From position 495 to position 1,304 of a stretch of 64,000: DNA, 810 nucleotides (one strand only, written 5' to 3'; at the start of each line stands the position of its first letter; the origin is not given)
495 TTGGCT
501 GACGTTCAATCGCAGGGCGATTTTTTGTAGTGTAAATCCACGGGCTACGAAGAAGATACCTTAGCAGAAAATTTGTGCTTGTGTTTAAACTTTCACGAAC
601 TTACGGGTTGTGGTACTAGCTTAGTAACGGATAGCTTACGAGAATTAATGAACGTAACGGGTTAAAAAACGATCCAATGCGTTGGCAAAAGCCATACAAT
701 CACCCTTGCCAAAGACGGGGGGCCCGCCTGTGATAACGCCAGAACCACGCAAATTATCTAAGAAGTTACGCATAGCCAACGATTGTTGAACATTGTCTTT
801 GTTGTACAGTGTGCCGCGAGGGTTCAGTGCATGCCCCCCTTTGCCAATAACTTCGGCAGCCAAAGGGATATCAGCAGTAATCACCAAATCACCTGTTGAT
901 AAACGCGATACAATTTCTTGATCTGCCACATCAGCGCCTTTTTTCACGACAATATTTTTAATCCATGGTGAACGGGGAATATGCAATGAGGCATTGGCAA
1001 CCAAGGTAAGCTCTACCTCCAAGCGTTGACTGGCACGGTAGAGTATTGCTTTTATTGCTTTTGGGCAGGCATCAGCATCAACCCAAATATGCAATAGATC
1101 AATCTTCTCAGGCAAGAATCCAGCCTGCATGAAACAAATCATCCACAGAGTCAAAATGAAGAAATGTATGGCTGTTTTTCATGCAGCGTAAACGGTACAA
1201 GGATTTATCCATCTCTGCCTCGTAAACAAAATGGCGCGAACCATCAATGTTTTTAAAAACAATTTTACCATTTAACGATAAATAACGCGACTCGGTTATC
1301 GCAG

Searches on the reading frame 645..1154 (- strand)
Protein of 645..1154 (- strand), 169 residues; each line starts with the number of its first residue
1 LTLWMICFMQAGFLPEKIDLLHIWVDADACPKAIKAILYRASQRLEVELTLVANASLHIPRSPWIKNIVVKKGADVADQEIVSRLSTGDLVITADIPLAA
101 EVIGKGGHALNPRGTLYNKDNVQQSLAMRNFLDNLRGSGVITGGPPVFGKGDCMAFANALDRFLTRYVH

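Call 20: search_protein_families(library=ncbifam, proteins=[window:645-1154:-], max_evalue=0.0001)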
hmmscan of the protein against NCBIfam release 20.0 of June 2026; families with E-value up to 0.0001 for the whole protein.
window:645-1154:- (169 aa): 1 family
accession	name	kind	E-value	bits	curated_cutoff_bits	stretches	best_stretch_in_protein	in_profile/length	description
NF001095.0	PRK00124.1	equivalog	5.9e-50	169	139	1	22-166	2-144/150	YaiI/YqxD family protein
